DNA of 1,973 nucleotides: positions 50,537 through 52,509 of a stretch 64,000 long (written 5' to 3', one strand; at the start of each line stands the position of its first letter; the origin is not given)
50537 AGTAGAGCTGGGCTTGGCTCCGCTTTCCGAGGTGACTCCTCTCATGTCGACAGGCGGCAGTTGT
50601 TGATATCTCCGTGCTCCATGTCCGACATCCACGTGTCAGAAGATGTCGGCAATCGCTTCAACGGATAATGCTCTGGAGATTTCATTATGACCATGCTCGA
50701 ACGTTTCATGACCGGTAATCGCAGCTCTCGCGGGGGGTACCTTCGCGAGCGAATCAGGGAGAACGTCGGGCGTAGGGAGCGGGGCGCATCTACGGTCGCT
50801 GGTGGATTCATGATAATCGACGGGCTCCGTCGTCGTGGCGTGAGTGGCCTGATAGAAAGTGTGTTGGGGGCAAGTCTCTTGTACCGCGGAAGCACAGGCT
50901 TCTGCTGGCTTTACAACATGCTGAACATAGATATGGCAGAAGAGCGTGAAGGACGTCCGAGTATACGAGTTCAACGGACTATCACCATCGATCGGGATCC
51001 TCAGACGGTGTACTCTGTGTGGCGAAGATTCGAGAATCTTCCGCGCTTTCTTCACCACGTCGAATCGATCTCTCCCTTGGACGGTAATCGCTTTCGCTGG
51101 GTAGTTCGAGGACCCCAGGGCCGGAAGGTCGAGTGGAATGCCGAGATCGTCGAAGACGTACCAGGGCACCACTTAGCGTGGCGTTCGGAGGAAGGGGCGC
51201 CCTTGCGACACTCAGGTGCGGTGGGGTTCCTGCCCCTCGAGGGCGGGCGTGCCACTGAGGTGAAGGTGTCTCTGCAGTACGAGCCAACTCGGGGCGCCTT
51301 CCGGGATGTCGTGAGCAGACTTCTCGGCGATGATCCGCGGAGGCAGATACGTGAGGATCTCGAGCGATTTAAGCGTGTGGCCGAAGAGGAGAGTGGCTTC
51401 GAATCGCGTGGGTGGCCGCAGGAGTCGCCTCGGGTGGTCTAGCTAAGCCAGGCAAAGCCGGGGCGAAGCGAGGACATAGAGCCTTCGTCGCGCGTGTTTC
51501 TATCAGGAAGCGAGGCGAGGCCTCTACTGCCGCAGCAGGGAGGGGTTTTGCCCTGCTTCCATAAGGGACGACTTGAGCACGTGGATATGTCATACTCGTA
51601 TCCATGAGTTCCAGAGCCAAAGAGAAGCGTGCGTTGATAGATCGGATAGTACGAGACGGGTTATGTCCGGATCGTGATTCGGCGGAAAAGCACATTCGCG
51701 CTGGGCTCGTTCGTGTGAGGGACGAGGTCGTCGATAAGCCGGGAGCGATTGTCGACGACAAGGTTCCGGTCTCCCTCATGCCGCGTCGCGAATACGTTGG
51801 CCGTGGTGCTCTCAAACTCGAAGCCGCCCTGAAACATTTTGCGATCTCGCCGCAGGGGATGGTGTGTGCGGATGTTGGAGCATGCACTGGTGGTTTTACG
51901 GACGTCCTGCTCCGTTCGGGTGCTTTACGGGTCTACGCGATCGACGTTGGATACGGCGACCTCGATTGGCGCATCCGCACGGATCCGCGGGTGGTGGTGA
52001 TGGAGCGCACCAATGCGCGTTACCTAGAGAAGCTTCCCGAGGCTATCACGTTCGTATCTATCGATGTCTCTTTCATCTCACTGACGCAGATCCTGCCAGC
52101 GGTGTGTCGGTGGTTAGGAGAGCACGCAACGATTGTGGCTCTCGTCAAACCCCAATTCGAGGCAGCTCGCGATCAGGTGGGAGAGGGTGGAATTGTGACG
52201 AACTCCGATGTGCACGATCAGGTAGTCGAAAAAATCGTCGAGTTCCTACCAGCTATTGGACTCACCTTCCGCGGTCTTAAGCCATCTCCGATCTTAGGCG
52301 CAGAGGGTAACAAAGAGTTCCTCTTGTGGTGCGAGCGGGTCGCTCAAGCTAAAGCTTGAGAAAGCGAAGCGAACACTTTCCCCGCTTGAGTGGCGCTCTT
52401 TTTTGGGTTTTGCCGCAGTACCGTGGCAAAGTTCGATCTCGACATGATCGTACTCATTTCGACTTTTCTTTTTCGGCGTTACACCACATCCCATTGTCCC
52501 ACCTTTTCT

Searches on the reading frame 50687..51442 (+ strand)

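Call 30: search_protein_families(library=pfam, proteins=[window:50687-51442:+])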
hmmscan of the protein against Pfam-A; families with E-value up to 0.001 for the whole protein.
window:50687-51442:+ (251 aa): 4 families
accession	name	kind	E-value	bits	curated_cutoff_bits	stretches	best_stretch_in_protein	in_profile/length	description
PF03364.25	Polyketide_cyc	-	3.7e-16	60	23.4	1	101-225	1-125/126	Polyketide cyclase / dehydrase and lipid transport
PF10604.15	Polyketide_cyc2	-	2.8e-13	50.8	27.4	1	93-233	2-142/142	Polyketide cyclase / dehydrase and lipid transport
PF11127.14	YgaP-like_TM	-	9.4e-07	29.3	25.3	1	25-83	3-62/66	Inner membrane protein YgaP-like, transmembrane domain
PF08327.17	AHSA1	-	0.00029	21.5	22.1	1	104-196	3-96/125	Activator of Hsp90 ATPase homolog 1-like protein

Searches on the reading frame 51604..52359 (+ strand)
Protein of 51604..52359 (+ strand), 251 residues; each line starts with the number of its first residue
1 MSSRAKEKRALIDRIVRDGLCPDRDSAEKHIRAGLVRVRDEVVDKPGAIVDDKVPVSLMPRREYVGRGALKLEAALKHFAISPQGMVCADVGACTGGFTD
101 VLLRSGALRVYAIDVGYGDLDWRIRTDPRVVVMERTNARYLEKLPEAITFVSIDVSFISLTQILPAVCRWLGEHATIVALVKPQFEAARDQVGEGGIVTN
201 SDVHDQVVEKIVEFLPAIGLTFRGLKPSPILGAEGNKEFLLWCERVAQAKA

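Call 30: search_protein_families(library=pfam, proteins=[window:51604-52359:+])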
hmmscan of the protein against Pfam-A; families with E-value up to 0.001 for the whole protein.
window:51604-52359:+ (251 aa): 1 family
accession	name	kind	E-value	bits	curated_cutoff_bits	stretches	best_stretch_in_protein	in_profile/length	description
PF01728.25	FtsJ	-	3e-38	132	24.1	1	64-243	1-179/181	FtsJ-like methyltransferase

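Call 52: find_encoding_contigs(protein=window:51604-52359:+, flank=3000, max_places=8)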
Protein window:51604-52359:+ (251 aa): 7 contigs read that carry it; 4 places shown.
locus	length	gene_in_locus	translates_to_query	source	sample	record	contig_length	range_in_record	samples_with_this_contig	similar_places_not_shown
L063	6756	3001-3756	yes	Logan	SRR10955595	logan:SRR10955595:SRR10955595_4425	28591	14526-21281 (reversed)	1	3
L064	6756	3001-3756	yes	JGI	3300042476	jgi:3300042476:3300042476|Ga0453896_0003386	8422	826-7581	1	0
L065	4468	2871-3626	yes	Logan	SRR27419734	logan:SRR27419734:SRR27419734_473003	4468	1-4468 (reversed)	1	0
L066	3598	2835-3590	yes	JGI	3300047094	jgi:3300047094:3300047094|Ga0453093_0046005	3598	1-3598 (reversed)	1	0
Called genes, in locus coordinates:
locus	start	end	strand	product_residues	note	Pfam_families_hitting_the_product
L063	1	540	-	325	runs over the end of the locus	PF02653:BPD_transp_2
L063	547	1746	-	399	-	PF13458:Peripla_BP_6, PF01094:ANF_receptor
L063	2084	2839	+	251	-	PF11127:YgaP-like_TM (weak), PF10604:Polyketide_cyc2, PF03364:Polyketide_cyc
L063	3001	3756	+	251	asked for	PF01728:FtsJ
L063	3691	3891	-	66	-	-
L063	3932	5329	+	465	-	-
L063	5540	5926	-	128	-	PF00571:CBS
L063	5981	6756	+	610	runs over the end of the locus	PF00122:E1-E2_ATPase, PF00702:Hydrolase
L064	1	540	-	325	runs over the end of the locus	PF02653:BPD_transp_2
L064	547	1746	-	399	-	PF13458:Peripla_BP_6, PF01094:ANF_receptor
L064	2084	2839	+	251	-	PF11127:YgaP-like_TM (weak), PF10604:Polyketide_cyc2, PF03364:Polyketide_cyc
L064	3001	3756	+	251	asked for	PF01728:FtsJ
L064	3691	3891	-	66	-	-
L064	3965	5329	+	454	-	-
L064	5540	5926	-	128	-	PF00571:CBS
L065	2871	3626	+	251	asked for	PF01728:FtsJ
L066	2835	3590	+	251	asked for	PF01728:FtsJ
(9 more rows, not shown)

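Call 56: find_homologous_proteins(query=window:51604-52359:+, max_evalue=1e-60)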
Query window:51604-52359:+ (251 aa): 3062 proteins with E <= 1e-60 among 8000 candidates; the best 120 are listed.
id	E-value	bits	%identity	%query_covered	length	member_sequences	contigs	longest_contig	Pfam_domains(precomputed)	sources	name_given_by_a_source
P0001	4.5e-162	555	100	100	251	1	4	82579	PF01728.26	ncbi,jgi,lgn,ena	jgi:23S rRNA (cytidine1920-2'-O)/16S rRNA (cytidine1409-2'-O)-methyltransferase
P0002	2.6e-137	474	85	98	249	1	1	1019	PF01728.26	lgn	-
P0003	2.3e-135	468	84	98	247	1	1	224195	PF01728.26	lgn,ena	-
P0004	2.4e-135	468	83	100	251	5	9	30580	PF01479.31,PF01728.26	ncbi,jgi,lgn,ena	jgi:23S rRNA (cytidine1920-2'-O)/16S rRNA (cytidine1409-2'-O)-methyltransferase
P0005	2.2e-132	458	81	99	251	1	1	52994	PF01728.26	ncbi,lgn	-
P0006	1.3e-116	406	74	98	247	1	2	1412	PF01728.26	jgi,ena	jgi:23S rRNA (cytidine1920-2'-O)/16S rRNA (cytidine1409-2'-O)-methyltransferase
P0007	7.2e-113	394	71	100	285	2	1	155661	PF01728.26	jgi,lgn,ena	-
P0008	9.1e-103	361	80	79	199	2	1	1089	PF01728.26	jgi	jgi:23S rRNA (cytidine1920-2'-O)/16S rRNA (cytidine1409-2'-O)-methyltransferase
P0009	4.9e-102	359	69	95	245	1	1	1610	PF01479.31,PF01728.26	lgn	-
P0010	5.2e-102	358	65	98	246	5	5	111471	PF01479.31,PF01728.26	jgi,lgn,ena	jgi:23S rRNA (cytidine1920-2'-O)/16S rRNA (cytidine1409-2'-O)-methyltransferase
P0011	7.4e-102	358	65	98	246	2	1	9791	PF01479.31,PF01728.26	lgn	-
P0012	1.1e-101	357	70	96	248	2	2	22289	PF01479.31,PF01728.26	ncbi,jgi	jgi:23S rRNA (cytidine1920-2'-O)/16S rRNA (cytidine1409-2'-O)-methyltransferase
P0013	1.4e-101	357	69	96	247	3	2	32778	PF01479.31,PF01728.26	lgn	-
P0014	1.4e-101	357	65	98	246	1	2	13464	PF01479.31,PF01728.26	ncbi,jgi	jgi:23S rRNA (cytidine1920-2'-O)/16S rRNA (cytidine1409-2'-O)-methyltransferase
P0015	3.3e-101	356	64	98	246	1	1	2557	PF01479.31,PF01728.26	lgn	-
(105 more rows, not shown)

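Call 57: find_encoding_contigs(protein=P0003, flank=10000, max_places=1)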
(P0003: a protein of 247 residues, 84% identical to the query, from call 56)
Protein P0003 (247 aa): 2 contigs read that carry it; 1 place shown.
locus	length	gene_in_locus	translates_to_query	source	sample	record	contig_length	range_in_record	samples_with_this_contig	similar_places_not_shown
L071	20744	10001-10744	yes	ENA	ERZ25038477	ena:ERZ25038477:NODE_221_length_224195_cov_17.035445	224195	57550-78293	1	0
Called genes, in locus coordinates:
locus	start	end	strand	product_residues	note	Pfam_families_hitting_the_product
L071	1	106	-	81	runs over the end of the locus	-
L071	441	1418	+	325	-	PF14237:GYF_2, PF01987:AIM24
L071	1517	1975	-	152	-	PF04972:BON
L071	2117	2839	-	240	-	PF00005:ABC_tran, PF13304:AAA_21 (faint)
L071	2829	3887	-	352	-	PF00005:ABC_tran, PF13304:AAA_21 (faint), PF00005:ABC_tran, PF12399:BCA_ABC_TP_C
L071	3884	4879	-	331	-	PF02653:BPD_transp_2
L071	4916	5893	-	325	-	PF02653:BPD_transp_2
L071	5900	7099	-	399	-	PF13458:Peripla_BP_6, PF01094:ANF_receptor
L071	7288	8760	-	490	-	PF09787:Golgin_A5 (weak), PF28159:CEP89 (weak)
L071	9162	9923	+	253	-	PF11127:YgaP-like_TM (weak), PF10604:Polyketide_cyc2, PF03364:Polyketide_cyc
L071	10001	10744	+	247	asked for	PF01728:FtsJ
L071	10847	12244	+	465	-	-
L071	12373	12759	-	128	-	PF00571:CBS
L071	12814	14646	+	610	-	PF00122:E1-E2_ATPase, PF00702:Hydrolase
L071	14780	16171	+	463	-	-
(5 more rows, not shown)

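Call 58: find_encoding_contigs(protein=P0004, flank=10000, max_places=2)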
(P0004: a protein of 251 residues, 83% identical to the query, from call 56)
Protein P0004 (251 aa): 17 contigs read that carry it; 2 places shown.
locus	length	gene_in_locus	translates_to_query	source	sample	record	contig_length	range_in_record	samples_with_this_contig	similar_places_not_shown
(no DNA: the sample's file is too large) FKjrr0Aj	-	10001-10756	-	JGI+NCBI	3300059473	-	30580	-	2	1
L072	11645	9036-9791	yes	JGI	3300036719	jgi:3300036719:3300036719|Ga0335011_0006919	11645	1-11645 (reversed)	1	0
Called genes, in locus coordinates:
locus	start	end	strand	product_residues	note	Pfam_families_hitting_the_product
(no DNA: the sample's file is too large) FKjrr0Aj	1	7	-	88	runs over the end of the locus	-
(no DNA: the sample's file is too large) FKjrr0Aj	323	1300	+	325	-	PF14237:GYF_2, PF01987:AIM24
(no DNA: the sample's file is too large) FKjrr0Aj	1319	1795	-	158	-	PF04972:BON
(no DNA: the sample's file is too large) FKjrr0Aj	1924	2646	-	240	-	PF00005:ABC_tran, PF13304:AAA_21 (faint)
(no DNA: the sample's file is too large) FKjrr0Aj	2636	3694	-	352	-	PF00005:ABC_tran, PF13304:AAA_21 (faint), PF00005:ABC_tran, PF12399:BCA_ABC_TP_C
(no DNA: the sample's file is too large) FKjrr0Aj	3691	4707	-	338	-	PF02653:BPD_transp_2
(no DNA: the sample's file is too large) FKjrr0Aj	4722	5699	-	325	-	PF02653:BPD_transp_2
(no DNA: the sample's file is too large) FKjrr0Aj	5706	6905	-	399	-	PF13433:Peripla_BP_5 (faint), PF13458:Peripla_BP_6, PF01094:ANF_receptor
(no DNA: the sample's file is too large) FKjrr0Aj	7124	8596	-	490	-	PF06160:EzrA (faint), PF09787:Golgin_A5 (weak)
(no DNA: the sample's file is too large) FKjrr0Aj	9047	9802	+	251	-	PF11127:YgaP-like_TM, PF10604:Polyketide_cyc2, PF03364:Polyketide_cyc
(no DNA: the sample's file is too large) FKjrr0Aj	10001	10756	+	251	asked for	PF01479:S4 (faint), PF01728:FtsJ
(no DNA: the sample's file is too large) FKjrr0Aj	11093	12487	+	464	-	-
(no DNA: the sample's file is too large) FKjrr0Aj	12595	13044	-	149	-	PF00571:CBS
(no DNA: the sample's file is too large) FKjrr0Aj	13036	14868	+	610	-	PF00122:E1-E2_ATPase, PF00702:Hydrolase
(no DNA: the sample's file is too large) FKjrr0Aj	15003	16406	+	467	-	-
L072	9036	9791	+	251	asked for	PF01479:S4 (faint), PF01728:FtsJ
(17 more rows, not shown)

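Call 59: find_encoding_contigs(protein=P0005, flank=10000, max_places=1)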
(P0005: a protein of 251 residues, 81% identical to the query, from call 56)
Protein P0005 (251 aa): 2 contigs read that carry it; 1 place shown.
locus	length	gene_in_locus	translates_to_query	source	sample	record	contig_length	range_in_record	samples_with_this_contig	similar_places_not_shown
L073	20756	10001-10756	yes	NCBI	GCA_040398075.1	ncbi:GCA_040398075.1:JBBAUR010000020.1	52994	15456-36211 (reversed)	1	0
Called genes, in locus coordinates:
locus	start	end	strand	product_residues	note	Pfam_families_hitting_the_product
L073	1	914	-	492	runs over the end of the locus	-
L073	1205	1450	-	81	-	-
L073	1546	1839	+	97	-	-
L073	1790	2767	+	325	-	PF14237:GYF_2, PF01987:AIM24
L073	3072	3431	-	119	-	PF04972:BON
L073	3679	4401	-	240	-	PF00005:ABC_tran, PF13304:AAA_21 (faint)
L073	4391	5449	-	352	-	PF00005:ABC_tran, PF13304:AAA_21 (faint), PF00005:ABC_tran, PF12399:BCA_ABC_TP_C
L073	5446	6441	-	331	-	PF02653:BPD_transp_2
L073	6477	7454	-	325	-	PF02653:BPD_transp_2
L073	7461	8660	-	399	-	PF13433:Peripla_BP_5 (faint), PF13458:Peripla_BP_6, PF01094:ANF_receptor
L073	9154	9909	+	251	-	PF11127:YgaP-like_TM, PF10604:Polyketide_cyc2, PF03364:Polyketide_cyc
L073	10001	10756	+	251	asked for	PF01728:FtsJ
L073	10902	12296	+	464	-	-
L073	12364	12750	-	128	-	PF00571:CBS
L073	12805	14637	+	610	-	PF00122:E1-E2_ATPase, PF00702:Hydrolase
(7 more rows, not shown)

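Call 60: find_encoding_contigs(protein=P0007, flank=10000, max_places=1)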
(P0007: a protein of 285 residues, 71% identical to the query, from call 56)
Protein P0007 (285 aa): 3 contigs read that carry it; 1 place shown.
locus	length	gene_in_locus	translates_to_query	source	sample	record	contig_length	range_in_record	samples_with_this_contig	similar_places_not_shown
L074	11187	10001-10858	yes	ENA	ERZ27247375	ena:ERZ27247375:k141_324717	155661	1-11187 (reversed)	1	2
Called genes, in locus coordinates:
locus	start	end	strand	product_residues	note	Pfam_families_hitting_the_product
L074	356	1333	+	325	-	PF14237:GYF_2, PF01987:AIM24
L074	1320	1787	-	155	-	PF04972:BON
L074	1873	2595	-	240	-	PF00005:ABC_tran, PF13304:AAA_21 (faint)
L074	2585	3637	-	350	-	PF00005:ABC_tran, PF13304:AAA_21 (faint), PF00005:ABC_tran, PF12399:BCA_ABC_TP_C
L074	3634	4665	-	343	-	PF02653:BPD_transp_2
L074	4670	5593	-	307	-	PF02653:BPD_transp_2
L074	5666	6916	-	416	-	PF13458:Peripla_BP_6, PF01094:ANF_receptor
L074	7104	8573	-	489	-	PF09787:Golgin_A5 (weak)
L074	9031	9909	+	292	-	PF11127:YgaP-like_TM, PF10604:Polyketide_cyc2, PF03364:Polyketide_cyc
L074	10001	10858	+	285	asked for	PF01728:FtsJ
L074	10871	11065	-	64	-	-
